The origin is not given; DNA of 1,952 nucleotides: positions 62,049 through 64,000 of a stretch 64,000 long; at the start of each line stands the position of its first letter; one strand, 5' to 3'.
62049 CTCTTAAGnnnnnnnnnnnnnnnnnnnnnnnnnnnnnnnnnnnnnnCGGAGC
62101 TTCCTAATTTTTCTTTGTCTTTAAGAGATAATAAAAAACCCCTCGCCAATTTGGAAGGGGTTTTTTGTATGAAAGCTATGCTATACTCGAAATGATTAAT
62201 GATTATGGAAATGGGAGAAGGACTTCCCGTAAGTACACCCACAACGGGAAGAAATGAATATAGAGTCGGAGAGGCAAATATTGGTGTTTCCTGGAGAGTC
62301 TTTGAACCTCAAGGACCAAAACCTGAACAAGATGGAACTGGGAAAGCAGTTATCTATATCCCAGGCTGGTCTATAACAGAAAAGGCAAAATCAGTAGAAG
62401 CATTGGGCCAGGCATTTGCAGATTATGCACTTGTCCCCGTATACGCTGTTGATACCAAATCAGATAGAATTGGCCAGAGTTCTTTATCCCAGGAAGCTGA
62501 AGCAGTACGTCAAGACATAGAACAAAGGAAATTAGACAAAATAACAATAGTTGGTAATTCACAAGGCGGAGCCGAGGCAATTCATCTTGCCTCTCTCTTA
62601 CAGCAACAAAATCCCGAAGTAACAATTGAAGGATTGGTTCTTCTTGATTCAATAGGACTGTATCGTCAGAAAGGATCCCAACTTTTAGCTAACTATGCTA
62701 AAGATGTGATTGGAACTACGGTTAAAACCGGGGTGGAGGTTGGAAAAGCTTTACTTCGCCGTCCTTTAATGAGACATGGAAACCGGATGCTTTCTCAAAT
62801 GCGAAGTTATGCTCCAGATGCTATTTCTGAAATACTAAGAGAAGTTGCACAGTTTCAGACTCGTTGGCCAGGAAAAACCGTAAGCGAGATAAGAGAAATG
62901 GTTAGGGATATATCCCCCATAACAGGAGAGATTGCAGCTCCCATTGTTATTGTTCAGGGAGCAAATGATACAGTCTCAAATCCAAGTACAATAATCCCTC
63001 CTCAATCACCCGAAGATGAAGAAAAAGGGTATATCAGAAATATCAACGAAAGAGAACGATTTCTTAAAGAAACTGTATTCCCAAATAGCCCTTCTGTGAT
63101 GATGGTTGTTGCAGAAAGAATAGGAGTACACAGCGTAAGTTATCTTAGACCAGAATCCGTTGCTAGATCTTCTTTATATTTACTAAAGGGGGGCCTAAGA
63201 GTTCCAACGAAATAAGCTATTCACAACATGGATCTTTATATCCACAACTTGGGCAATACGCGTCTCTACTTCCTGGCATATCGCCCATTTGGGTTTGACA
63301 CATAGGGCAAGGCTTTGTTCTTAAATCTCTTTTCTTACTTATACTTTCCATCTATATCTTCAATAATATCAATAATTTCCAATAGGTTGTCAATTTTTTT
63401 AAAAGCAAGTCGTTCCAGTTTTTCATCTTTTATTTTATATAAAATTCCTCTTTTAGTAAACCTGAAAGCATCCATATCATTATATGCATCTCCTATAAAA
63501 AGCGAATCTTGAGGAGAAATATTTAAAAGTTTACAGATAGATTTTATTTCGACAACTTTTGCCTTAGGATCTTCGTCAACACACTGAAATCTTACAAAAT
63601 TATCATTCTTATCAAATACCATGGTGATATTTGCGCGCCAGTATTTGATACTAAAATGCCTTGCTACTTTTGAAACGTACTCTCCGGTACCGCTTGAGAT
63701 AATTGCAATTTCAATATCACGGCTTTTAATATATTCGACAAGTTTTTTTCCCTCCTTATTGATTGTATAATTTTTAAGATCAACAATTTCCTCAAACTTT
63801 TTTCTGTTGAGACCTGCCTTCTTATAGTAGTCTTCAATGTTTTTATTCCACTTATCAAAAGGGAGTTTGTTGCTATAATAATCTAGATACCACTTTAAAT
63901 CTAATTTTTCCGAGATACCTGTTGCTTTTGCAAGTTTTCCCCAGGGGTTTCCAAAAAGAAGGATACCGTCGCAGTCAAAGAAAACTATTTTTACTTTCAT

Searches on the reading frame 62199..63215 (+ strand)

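Call 84: search_protein_families(library=pfam, proteins=[window:62199-63215:+], max_evalue=0.01)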
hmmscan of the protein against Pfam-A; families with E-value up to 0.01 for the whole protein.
window:62199-63215:+ (338 aa): 4 families
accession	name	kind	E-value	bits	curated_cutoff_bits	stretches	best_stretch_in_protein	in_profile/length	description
PF12146.15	Hydrolase_4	-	1.2e-06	28.4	27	1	105-263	68-208/239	Serine aminopeptidase, S33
PF12697.13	Abhydrolase_6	-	0.00015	22.9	26.3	1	51-258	1-177/217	Alpha/beta hydrolase family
PF00561.26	Abhydrolase_1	-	0.00096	19.3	25.8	1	107-264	63-217/245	alpha/beta hydrolase fold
PF06342.18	DUF1057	-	0.0044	16.6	21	1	110-164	103-148/297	Alpha/beta hydrolase of unknown function (DUF1057)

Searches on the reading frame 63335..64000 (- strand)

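Call 84: search_protein_families(library=pfam, proteins=[window:63335-64000:-], max_evalue=0.01)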
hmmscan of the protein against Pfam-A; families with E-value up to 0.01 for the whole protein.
window:63335-64000:- (221 aa): 5 families
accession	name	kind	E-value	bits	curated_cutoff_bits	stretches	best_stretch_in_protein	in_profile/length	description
PF00702.32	Hydrolase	-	3.1e-12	47.7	26.4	1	3-180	1-188/191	haloacid dehalogenase-like hydrolase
PF12710.13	HAD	-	1.7e-06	29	27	1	6-180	1-189/189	haloacid dehalogenase-like hydrolase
PF13419.12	HAD_2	-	4.7e-06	27.3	23.8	1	66-178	66-167/178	Haloacid dehalogenase-like hydrolase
PF08282.18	Hydrolase_3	-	1.5e-05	25.3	20.9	1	141-187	181-227/255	haloacid dehalogenase-like hydrolase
PF05822.18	UMPH-1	-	9.2e-05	22.5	23.7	1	50-128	61-137/246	Pyrimidine 5'-nucleotidase (UMPH-1)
